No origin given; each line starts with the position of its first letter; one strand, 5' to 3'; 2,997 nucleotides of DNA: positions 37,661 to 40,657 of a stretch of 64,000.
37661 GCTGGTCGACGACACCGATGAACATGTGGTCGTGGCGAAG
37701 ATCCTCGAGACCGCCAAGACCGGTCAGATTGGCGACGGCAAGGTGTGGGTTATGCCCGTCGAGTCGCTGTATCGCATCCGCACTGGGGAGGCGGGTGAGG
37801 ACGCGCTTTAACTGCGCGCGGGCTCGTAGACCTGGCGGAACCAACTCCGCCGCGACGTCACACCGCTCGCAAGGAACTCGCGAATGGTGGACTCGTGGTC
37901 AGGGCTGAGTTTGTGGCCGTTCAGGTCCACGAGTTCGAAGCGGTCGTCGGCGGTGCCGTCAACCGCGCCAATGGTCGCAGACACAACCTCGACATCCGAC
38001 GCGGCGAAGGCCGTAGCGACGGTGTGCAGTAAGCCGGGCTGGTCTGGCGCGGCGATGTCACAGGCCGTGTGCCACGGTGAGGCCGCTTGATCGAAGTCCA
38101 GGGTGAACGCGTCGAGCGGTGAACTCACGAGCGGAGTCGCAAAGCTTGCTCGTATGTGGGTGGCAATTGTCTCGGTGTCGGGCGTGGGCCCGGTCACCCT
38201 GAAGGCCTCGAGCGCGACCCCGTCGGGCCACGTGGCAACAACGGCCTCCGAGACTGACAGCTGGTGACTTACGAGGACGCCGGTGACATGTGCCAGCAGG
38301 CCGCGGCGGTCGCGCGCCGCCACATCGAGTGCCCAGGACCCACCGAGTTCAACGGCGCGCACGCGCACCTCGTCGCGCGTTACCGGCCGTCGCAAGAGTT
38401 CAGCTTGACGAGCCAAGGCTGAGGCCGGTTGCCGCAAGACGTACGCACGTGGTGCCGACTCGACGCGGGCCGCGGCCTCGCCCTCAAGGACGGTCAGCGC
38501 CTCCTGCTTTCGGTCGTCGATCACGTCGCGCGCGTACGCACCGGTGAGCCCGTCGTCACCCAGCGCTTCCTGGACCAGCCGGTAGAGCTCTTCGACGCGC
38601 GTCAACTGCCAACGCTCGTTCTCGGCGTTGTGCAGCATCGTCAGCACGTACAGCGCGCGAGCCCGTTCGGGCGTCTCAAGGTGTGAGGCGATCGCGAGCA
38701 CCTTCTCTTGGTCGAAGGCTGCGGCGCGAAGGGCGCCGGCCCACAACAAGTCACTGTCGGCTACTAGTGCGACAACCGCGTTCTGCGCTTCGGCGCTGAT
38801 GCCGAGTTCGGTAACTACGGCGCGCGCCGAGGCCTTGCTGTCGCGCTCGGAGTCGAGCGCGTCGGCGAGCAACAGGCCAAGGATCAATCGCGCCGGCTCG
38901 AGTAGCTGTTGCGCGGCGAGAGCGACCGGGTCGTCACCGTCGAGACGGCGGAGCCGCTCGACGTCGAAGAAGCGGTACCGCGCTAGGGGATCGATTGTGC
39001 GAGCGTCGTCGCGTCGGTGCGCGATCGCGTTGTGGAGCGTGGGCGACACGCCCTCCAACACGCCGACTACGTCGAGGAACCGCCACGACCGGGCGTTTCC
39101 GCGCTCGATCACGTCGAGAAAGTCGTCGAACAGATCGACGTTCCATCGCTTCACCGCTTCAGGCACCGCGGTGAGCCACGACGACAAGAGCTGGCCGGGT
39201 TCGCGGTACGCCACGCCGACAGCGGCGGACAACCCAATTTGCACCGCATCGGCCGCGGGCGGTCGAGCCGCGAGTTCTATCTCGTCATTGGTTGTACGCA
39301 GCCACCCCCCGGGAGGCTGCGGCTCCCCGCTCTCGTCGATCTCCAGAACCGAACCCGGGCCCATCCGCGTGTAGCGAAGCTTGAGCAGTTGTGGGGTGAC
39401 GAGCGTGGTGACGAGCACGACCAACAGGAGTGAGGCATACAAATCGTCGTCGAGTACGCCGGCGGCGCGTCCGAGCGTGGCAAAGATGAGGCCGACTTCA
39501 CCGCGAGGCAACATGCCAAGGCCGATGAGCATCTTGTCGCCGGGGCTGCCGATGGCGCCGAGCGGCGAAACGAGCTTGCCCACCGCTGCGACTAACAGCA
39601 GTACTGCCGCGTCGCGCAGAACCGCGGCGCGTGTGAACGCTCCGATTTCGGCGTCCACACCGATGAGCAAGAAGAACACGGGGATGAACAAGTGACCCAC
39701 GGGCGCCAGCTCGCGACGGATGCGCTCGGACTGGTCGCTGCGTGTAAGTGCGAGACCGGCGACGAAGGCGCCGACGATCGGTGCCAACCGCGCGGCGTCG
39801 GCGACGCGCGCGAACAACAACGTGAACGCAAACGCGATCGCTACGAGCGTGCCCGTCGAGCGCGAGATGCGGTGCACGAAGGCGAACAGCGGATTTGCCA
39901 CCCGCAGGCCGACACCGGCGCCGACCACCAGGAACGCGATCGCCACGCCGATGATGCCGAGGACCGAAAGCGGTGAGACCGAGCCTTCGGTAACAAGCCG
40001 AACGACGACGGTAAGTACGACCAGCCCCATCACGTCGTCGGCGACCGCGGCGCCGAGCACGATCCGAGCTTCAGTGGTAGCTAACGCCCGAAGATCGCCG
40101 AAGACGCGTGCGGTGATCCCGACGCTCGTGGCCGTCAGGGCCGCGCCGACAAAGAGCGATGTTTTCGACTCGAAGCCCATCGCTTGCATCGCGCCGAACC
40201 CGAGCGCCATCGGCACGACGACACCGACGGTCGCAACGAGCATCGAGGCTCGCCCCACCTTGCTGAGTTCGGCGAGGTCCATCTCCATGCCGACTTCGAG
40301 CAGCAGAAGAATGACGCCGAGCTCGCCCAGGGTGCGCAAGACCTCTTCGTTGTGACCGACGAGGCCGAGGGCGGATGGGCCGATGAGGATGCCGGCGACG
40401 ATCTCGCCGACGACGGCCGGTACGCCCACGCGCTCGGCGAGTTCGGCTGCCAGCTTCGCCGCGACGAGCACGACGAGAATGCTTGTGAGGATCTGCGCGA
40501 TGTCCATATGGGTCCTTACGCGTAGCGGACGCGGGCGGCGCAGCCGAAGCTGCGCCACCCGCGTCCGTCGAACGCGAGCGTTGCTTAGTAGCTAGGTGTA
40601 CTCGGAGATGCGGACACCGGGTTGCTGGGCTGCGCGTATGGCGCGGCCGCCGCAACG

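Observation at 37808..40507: Cation:proton antiporter that has captured a GlnD-like nitrogen-sensor tail (degenerate HD + 2 ACT, no transferase domain)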

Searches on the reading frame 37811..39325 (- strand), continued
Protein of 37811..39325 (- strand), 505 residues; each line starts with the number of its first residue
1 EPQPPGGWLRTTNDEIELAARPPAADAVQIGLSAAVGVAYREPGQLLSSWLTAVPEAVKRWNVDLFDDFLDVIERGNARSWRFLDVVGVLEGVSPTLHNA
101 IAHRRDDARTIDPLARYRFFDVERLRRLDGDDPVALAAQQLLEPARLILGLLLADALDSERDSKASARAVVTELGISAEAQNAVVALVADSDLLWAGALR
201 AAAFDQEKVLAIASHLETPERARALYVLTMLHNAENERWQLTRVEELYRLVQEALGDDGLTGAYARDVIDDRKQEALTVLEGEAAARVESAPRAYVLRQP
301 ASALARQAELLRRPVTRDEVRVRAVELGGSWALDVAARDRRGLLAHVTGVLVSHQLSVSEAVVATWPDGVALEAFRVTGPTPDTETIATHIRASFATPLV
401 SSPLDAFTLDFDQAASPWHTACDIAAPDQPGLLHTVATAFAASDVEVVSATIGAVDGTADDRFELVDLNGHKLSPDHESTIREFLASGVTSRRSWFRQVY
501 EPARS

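Call 74: find_encoding_contigs(protein=P0306, flank=8000, max_places=1)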
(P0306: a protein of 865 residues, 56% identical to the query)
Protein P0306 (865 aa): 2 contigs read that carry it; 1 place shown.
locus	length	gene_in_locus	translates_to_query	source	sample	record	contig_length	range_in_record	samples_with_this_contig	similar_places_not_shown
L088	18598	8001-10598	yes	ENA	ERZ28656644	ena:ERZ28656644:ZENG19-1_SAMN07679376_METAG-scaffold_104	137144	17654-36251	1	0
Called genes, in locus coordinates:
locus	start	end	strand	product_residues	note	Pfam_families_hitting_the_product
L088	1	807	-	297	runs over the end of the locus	PF08379:Bact_transglu_N, PF01841:Transglut_core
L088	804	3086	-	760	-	PF04174:CP_ATPgrasp_1, PF14403:CP_ATPgrasp_2, PF04168:Alpha-E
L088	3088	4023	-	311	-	PF04168:Alpha-E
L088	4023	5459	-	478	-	PF04174:CP_ATPgrasp_1, PF14403:CP_ATPgrasp_2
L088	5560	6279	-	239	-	PF01411:tRNA-synt_2c, PF07973:tRNA_SAD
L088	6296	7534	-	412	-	PF02771:Acyl-CoA_dh_N, PF02770:Acyl-CoA_dh_M, PF00441:Acyl-CoA_dh_1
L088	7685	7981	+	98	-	PF00486:Trans_reg_C (weak)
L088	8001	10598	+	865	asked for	PF00999:Na_H_Exchanger, PF01842:ACT (faint)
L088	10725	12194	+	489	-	PF00909:Ammonium_transp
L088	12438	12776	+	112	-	PF00543:P-II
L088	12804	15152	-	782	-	PF01909:NTP_transf_2 (weak), PF08335:GlnD_UR_UTase, PF01842:ACT (faint), PF01966:HD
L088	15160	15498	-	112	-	PF00543:P-II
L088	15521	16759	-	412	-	PF00909:Ammonium_transp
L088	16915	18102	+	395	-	PF12838:Fer4_7 (weak), PF04422:FrhB_FdhB_N, PF04432:FrhB_FdhB_C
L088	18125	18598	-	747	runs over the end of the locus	PF00676:E1_dh, PF02779:Transket_pyr, PF02780:Transketolase_C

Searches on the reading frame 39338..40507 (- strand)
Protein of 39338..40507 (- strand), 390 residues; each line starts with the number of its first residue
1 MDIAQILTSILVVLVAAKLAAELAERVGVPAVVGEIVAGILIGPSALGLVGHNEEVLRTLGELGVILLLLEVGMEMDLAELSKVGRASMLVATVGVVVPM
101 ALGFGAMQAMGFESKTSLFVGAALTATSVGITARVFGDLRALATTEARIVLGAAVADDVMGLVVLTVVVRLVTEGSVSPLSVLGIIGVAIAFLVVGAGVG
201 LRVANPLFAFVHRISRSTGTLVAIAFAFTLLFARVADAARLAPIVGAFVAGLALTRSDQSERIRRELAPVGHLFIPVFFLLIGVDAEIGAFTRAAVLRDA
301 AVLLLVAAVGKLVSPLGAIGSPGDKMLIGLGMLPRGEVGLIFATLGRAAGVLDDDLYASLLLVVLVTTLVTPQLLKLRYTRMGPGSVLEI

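Call 64: search_solved_structures(query=window:39338-40507:-, max_evalue=1e-10, show_alignments=4)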
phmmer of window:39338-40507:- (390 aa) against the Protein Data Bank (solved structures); distinct sequences matched with E-value up to 1e-10: 5.
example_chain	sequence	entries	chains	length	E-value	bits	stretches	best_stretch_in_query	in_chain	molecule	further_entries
4bwz_A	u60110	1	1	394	1.6e-57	198.6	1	4-376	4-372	NA(+)/H(+) ANTIPORTER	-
5bz2_A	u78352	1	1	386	2.4e-57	198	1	4-376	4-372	Na(+)/H(+) antiporter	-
5bz3_A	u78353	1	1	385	3.5e-57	197.4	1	5-376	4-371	Na(+)/H(+) antiporter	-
8bxg_A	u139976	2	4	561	4e-17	65.7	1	7-377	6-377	Glutathione-regulated potassium-efflux system protein KefC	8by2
9emb_A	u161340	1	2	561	1.8e-16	63.6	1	7-377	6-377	Glutathione-regulated potassium-efflux system protein KefC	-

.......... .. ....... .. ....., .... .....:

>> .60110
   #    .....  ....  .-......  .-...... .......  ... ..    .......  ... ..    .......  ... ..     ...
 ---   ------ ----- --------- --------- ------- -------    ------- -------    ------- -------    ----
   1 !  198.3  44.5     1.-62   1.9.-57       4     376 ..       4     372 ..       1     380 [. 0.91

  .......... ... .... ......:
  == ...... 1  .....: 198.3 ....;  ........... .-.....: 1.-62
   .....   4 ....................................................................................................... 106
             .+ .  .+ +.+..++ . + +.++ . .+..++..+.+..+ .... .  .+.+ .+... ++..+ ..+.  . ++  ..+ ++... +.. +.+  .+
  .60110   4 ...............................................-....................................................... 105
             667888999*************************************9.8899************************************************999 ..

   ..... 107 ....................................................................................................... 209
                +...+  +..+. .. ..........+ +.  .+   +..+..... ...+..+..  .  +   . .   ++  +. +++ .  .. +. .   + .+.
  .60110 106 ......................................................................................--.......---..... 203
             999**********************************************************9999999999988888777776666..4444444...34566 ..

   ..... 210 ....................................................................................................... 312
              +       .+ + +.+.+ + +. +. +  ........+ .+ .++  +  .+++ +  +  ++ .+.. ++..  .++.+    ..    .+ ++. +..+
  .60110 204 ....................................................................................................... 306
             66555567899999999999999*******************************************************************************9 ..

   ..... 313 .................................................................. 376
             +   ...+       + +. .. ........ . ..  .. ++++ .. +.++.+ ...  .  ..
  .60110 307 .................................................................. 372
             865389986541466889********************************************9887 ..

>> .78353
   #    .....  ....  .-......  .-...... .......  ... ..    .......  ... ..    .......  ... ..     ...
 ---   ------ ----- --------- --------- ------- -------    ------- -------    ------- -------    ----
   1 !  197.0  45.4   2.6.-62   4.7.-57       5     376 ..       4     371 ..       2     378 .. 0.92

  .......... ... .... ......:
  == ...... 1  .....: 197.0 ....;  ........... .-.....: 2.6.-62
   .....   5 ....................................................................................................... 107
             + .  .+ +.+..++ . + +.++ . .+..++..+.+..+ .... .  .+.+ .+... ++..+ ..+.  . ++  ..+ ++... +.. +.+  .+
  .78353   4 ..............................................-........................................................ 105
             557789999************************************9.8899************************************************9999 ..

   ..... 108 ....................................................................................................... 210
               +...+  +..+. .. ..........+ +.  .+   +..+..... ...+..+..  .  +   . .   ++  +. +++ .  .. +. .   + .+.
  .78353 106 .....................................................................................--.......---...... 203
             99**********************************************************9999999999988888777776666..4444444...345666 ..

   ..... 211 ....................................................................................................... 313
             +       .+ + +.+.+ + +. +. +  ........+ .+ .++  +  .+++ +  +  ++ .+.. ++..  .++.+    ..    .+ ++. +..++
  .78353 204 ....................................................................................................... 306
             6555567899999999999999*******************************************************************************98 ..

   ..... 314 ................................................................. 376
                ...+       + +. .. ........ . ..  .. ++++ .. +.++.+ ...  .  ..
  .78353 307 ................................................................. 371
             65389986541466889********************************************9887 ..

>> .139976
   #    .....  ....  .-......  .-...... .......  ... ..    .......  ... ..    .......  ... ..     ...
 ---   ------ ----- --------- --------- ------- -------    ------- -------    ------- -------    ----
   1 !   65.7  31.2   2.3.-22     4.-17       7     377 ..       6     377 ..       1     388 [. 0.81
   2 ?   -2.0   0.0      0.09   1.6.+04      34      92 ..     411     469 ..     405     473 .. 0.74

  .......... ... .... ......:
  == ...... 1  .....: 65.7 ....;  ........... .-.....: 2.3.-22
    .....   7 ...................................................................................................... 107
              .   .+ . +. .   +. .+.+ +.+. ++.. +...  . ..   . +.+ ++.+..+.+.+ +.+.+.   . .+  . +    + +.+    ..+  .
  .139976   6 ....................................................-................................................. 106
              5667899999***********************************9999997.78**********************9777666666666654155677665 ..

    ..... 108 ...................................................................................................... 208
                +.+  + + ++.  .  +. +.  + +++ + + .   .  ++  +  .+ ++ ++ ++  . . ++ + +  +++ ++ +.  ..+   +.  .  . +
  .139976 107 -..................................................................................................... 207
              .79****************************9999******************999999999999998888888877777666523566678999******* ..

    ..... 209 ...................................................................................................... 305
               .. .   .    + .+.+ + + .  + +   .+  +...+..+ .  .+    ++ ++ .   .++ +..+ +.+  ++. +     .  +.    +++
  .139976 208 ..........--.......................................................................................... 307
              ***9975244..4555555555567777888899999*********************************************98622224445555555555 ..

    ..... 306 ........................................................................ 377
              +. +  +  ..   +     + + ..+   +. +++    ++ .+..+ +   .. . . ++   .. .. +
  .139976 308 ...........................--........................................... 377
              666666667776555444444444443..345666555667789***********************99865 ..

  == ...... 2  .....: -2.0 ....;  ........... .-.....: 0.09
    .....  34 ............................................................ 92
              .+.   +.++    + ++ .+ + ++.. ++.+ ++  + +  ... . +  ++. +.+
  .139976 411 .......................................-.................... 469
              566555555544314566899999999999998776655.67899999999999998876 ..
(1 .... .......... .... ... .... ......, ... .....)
